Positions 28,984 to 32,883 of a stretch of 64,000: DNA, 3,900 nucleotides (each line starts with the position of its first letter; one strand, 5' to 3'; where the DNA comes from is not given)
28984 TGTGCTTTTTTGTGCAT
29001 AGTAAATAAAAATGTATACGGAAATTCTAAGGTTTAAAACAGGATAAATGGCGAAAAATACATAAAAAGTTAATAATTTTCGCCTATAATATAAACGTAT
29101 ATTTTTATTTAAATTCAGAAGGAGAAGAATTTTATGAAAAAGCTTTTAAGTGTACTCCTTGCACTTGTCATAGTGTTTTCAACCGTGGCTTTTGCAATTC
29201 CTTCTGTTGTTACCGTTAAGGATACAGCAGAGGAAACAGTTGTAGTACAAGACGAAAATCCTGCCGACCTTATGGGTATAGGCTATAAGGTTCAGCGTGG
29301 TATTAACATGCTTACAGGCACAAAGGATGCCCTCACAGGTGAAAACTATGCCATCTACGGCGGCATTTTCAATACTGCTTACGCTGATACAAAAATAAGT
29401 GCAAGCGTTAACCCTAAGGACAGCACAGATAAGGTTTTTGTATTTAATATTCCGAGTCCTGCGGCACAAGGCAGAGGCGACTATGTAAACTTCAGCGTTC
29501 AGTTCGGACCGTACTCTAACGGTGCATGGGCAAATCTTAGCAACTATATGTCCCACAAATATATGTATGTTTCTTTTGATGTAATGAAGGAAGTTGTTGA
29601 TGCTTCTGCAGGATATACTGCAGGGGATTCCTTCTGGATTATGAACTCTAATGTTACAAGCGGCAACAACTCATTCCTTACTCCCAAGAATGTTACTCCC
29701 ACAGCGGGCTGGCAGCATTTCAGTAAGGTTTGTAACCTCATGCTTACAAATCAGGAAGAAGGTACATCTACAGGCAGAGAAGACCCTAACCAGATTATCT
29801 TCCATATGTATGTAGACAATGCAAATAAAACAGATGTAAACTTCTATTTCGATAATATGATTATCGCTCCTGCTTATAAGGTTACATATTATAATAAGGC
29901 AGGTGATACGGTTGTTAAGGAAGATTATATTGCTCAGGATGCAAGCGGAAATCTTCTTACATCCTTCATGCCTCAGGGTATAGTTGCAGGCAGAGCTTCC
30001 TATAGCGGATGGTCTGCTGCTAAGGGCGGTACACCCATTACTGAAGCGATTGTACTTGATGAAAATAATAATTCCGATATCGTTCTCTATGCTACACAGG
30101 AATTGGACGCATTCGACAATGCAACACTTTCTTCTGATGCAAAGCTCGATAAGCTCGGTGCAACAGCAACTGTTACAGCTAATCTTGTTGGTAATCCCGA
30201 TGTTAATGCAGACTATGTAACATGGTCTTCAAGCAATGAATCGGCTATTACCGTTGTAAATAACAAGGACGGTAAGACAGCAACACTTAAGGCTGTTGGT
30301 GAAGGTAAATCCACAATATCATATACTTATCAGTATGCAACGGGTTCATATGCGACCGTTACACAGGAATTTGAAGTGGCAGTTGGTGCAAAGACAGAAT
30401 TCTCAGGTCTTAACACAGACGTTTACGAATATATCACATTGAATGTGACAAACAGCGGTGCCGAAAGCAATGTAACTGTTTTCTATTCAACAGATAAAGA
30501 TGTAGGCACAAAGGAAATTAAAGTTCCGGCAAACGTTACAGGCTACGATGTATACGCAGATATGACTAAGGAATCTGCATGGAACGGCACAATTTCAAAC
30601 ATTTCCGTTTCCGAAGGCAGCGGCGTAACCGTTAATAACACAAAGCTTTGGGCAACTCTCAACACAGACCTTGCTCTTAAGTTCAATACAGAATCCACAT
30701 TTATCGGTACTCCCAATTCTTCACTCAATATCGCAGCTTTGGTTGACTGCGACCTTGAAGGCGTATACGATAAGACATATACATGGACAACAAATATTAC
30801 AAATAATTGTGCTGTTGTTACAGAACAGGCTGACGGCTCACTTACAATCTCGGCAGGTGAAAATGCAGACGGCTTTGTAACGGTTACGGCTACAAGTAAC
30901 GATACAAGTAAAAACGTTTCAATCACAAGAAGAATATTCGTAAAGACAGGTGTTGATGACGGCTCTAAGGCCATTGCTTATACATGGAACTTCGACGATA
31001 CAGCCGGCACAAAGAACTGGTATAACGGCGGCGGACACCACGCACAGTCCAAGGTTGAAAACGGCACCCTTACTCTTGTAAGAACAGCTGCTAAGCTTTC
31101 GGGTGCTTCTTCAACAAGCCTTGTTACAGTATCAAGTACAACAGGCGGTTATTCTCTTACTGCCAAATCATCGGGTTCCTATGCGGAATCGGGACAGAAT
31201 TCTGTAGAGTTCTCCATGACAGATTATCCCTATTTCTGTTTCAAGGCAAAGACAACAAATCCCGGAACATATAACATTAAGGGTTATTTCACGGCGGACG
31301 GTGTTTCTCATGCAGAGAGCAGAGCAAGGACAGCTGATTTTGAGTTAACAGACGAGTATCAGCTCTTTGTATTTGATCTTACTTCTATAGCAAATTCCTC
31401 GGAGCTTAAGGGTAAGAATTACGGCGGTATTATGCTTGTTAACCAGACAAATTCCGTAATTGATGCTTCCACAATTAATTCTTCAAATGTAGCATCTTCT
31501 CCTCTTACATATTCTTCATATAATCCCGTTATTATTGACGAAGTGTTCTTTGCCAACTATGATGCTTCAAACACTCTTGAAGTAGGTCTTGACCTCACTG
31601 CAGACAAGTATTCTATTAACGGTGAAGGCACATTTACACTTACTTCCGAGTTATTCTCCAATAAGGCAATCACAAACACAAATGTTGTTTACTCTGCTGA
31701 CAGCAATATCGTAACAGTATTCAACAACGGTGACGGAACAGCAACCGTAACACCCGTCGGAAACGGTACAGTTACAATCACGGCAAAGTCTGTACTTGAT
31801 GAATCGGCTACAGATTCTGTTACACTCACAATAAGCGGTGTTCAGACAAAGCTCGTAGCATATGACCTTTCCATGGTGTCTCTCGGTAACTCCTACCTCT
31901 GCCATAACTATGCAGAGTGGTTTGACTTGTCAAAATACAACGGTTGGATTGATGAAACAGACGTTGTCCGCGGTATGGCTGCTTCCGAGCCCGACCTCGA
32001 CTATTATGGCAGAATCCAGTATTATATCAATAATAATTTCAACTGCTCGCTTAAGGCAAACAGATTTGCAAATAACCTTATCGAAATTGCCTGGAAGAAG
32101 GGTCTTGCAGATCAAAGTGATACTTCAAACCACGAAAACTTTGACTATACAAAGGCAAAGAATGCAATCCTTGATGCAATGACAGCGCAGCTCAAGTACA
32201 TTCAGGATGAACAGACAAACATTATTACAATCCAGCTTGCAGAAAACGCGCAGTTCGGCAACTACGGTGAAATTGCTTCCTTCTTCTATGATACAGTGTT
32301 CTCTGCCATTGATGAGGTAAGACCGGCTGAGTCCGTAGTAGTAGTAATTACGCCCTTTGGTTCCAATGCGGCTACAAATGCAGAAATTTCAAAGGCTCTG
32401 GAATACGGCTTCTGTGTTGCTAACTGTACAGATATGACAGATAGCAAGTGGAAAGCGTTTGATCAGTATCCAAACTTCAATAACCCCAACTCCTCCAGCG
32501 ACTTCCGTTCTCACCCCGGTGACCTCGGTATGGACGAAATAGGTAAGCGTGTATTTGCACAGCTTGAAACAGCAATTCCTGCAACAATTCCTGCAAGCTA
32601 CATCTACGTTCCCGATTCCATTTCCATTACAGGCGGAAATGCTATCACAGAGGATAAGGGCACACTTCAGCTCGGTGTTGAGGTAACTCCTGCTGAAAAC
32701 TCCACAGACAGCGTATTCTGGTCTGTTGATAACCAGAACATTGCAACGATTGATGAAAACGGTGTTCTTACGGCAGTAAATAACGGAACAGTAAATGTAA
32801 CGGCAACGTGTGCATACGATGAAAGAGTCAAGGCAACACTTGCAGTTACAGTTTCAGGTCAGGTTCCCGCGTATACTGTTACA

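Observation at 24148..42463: Co-oriented array of giant mosaic secreted proteins built by domain shuffling from one shared kit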

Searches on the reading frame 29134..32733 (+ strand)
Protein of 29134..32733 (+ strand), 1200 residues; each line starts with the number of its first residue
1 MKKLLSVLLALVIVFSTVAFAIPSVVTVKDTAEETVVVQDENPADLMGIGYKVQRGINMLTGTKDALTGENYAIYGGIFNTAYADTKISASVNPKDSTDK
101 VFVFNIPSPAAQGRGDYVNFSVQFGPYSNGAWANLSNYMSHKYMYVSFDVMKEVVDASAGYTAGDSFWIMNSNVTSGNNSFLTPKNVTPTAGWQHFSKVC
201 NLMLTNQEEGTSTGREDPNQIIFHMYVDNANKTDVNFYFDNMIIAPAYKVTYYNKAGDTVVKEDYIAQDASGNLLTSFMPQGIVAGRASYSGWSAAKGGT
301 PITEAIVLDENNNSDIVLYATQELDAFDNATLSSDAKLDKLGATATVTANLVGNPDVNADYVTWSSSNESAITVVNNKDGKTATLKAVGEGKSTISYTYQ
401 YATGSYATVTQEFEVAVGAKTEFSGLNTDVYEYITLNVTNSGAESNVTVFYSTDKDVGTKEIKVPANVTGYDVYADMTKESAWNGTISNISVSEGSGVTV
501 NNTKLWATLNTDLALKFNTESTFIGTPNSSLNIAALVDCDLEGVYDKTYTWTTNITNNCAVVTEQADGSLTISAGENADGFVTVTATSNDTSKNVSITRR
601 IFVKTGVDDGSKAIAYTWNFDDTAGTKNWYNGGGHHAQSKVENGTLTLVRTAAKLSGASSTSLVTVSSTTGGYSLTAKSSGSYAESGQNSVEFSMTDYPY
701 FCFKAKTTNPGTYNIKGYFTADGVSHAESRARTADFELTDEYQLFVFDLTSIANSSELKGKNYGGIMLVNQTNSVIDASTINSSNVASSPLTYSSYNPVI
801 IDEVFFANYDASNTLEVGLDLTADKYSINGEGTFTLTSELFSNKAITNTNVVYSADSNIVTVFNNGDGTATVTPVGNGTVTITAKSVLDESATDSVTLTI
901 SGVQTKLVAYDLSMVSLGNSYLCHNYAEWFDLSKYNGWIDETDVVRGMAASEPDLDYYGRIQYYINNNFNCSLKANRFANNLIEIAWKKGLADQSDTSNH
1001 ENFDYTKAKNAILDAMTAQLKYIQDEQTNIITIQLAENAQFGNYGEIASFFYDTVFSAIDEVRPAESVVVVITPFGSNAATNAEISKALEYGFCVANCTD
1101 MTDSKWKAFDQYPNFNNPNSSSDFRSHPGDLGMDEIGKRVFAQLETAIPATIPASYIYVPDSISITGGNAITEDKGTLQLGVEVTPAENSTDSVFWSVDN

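Call 72: predict_structure(alignment_id=A5)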
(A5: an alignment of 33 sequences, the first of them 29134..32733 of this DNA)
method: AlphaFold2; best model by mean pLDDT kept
length: 1200 residues; sequences in the alignment: 33
mean_pLDDT: 78.5   pTM: 0.42
mean pLDDT of the five models: 78.5, 78.3, 77.1, 74.8, 74.5
residues with pLDDT >= 90: 259; 70-90: 689; 50-70: 150; < 50: 102
segments of 3 or more residues with pLDDT < 50: 1-10, 13-53, 60-71, 922-928, 938-947, 1119-1121, 1151-1156, 1188-1191
pLDDT, mean of each block of 10 residues (from residue 1): 43 42 26 26 35 50 38 57 81 70 85 84 74 77 85 81 78 73 83 86 85 83 86 87 81 92 83 77 87 91 83 84 90 89 89 86 90 87 88 91 85 87 87 93 91 93 91 92 91 90 90 82 84 84 85 91 84 87 90 83 82 74 68 88 87 89 90 88 76 83 89 90 83 88 85 85 89 90 89 91 85 78 85 86 78 87 79 83 85 90 57 76 46 50 49 76 80 75 78 75 82 85 84 70 73 90 84 79 85 87 75 55 62 86 75 48 67 64 56 51
secondary structure, 60 per line:
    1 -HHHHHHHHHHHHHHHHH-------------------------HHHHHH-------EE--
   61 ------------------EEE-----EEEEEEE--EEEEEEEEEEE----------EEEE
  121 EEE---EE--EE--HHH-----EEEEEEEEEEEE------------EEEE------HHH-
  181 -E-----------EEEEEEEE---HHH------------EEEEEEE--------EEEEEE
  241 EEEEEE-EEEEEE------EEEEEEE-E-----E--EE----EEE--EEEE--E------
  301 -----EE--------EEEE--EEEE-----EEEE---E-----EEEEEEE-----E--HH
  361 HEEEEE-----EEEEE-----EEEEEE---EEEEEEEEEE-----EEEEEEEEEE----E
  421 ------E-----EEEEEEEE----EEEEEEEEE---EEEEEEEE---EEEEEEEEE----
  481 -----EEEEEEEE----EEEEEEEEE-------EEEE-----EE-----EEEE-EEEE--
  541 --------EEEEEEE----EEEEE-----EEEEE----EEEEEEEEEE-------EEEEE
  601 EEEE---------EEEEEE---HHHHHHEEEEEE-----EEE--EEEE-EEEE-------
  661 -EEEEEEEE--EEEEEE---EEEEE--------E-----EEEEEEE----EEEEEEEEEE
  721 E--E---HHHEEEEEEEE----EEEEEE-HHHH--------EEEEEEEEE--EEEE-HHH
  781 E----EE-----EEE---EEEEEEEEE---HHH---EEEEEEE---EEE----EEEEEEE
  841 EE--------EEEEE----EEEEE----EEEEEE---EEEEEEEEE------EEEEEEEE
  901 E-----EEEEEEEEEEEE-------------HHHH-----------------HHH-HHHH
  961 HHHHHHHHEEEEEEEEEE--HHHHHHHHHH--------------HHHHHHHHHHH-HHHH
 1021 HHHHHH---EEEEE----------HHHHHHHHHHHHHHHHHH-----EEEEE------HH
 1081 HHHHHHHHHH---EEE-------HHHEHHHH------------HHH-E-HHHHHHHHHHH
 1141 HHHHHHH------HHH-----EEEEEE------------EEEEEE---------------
elements in order (helices of 4 or more, strands of 3 or more residues): H2-18 H44-49 E79-81 E87-93 E96-106 E117-123 E143-154 E167-170 E194-201 E220-226 E235-246 E248-253 E260-266 E283-285 E288-291 E316-319 E322-325 E331-334 E344-350 E362-366 E372-376 E382-387 E391-400 E406-415 E433-440 E445-453 E457-464 E468-476 E486-493 E498-506 E514-517 E530-533 E535-538 E549-555 E560-564 E570-574 E579-588 E596-604 E614-619 H623-628 E629-634 E640-642 E645-648 E650-653 E662-669 E672-677 E681-685 E700-706 E711-721 E731-738 E743-748 H750-753 E762-770 E773-776 E793-795 E799-807 E817-823 E827-829 E834-842 E851-855 E860-864 E869-874 E878-886 E893-901 E907-918 H932-935 H957-968 E969-978 H981-990 H1005-1015 H1017-1026 E1030-1034 H1045-1062 E1068-1072 H1079-1090 E1094-1096 H1108-1111 H1130-1147 E1162-1167 E1180-1185

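Call 75: fold_search(model_id=the predicted structure, library=pdb)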
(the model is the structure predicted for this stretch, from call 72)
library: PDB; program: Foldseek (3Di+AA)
matches with E <= 10: 1506; with E <= 0.001: 152
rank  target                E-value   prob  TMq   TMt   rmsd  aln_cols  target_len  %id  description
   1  9hcj_10               5.5e-14  1.00  0.10  0.07  52.2      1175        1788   10  D. discoideum nuclear pore complex (released 2024-12-25)
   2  4aq1_A                7.4e-11  1.00  0.12  0.17  37.3       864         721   11  Structure of the SbsB S-layer protein of Geobacillus stearothermophilus PV72p2 in complex with nanobody KB6 (released 2012-06-13)
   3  7r5k_10               2.2e-10  1.00  0.10  0.07  35.6      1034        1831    8  Human nuclear pore complex (constricted) (released 2022-06-22)
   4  7ok5_A                5.3e-10  1.00  0.07  0.12  32.8       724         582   11  Crystal structure of mouse neurofascin 155 immunoglobulin domains (released 2022-12-14)
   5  4aq1_C                6.5e-10  1.00  0.12  0.19  36.4       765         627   12  Structure of the SbsB S-layer protein of Geobacillus stearothermophilus PV72p2 in complex with nanobody KB6 (released 2012-06-13)
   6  8opr_A                2.5e-09  1.00  0.08  0.12  33.4       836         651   10  Structure of the EA1 surface layer of Bacillus anthracis (released 2023-11-08)
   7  7ok5_B                8.7e-09  0.98  0.07  0.11  34.5       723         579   11  Crystal structure of mouse neurofascin 155 immunoglobulin domains (released 2022-12-14)
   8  3b43                  1.1e-08  1.00  0.07  0.13  55.0       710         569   10  I-band fragment I65-I70 from titin (released 2008-01-22)
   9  9g93_A                2.6e-08  1.00  0.08  0.15  28.2       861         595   11  CryoET structure of the in vitro grown Bacillus anthracis Sap S-layer (released 2024-12-18)
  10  1e07                  2.9e-08  1.00  0.08  0.13  61.0       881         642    8  Model of human carcinoembryonic antigen by homology modelling and curve-fitting to experimental solution scattering data (released 2000-07-04)
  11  9fx2                  5.4e-08  0.91  0.08  0.09  41.3      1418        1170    9  Structure of methylamine activated CD109 (released 2025-03-19)
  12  9ba4_A                5.7e-08  0.90  0.07  0.08  44.0      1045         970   11  Full-length cross-linked Contactin 2 (CNTN2) (released 2024-07-17)
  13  7ol4_C                7.0e-08  0.97  0.07  0.12  33.3       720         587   12  Mouse contactin-1 neurofascin-155 immunoglobulin domains adhesion complex (released 2022-12-14)
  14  4m00_A                8.6e-08  1.00  0.09  0.17  19.2       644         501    9  Crystal structure of the ligand binding region of staphylococcal adhesion SraP (released 2014-06-18)
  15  7js4                  9.5e-08  1.00  0.09  0.10  22.9       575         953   11  The structure of the M60 catalytic domain with the CBM51-1 and CBM51-2 domains from Clostridium perfringens ZmpB (released 2021-02-03)
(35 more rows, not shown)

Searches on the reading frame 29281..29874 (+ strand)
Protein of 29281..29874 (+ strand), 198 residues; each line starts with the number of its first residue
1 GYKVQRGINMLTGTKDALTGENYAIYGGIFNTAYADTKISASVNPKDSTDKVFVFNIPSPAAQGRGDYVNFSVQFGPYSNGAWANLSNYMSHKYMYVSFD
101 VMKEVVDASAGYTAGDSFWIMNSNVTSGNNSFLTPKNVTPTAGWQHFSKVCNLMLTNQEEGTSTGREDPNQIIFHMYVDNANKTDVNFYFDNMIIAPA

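Call 89: search_solved_structures(query=A7, max_evalue=5)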
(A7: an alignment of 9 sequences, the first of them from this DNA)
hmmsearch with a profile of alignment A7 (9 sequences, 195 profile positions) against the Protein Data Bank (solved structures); distinct sequences matched with E-value up to 5: 0.

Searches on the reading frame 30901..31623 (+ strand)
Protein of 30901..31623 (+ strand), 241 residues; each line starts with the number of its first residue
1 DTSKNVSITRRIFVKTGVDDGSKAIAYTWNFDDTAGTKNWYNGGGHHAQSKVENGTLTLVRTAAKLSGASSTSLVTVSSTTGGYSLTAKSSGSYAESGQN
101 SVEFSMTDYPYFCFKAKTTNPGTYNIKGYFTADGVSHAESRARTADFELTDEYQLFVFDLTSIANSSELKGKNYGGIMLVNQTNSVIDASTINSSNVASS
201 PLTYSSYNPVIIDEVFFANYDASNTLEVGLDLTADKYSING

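Call 13: search_protein_families(library=pfam, proteins=[window:30901-31623:+], max_evalue=5)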
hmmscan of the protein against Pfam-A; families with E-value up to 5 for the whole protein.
seq(241 aa): 0 families

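Call 90: search_solved_structures(query=A8, max_evalue=5)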
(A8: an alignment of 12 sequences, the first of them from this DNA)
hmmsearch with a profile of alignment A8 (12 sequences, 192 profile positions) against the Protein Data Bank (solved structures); distinct sequences matched with E-value up to 5: 1.
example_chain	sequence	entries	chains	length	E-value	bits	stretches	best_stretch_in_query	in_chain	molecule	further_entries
6uwo_A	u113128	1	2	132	0.57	13.5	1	110-181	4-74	ADP-ribosyltransferase binding component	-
